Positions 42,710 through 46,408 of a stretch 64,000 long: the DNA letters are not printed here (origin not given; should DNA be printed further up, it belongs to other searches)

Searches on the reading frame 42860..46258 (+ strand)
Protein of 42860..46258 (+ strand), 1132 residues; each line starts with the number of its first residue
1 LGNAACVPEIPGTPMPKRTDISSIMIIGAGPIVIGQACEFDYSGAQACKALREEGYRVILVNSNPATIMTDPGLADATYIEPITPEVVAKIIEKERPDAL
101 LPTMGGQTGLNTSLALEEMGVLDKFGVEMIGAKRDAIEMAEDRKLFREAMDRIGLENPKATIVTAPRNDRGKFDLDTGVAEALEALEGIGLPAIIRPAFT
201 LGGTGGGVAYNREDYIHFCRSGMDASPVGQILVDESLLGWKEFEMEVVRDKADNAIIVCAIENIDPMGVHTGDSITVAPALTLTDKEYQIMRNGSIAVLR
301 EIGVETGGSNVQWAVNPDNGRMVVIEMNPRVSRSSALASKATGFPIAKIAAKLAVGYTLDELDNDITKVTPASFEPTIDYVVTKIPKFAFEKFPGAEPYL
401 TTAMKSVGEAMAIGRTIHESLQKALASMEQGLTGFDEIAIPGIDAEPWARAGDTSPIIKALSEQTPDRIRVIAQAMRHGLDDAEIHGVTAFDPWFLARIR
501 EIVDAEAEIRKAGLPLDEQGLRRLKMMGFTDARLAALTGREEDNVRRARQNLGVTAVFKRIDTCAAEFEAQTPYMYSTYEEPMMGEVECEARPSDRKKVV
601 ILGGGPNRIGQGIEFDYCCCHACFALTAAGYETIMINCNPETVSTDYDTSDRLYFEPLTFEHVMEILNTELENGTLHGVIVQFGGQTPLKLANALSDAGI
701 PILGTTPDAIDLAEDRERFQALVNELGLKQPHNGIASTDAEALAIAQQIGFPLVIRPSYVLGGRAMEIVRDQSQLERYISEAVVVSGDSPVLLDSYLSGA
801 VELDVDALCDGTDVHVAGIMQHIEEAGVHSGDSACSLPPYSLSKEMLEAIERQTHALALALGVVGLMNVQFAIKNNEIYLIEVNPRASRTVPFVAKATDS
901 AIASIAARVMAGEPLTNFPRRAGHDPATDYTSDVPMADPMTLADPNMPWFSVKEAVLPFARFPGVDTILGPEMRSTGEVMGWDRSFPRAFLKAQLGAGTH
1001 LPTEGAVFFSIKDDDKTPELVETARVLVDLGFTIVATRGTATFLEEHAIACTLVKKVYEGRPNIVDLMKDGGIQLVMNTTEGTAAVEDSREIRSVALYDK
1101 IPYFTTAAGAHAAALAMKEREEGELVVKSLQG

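Call 31: search_protein_families(library=pfam, proteins=[window:42860-46258:+], max_evalue=0.001)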
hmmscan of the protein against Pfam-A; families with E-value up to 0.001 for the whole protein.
window:42860-46258:+ (1132 aa): 9 families
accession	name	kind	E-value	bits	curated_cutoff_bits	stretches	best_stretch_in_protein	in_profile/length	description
PF02786.22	CPSase_L_D2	-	8.5e-99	329.7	19.8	2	142-361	1-210/211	Carbamoyl-phosphate synthase L chain, ATP binding domain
PF25596.1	CPSase_L_D1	-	8e-96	316.5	27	2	21-138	2-117/118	Carbamoyl phosphate synthase preATP-grasp domain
PF02787.25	CPSase_L_D3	-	1.3e-24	86.4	26.6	1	460-538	2-80/80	Carbamoyl-phosphate synthetase large chain, oligomerisation domain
PF02142.27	MGS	-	1.3e-21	76.9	24.1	1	1019-1105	1-94/94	MGS-like domain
PF02655.19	ATP-grasp_3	-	4.6e-10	40.3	23.2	1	724-887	13-157/160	ATP-grasp domain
PF02222.28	ATP-grasp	-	1.7e-09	38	27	1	723-887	3-163/179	ATP-grasp domain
PF15632.11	ATPgrasp_Ter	-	3.1e-07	30.7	29.1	1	792-912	6-110/131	ATP-grasp in the biosynthetic pathway with Ter operon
PF13535.11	ATP-grasp_4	-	2.7e-06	27.5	27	0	763-887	15-152/160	ATP-grasp domain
PF07478.18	Dala_Dala_lig_C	-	3.7e-06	27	24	1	741-885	27-174/204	D-ala D-ala ligase C-terminus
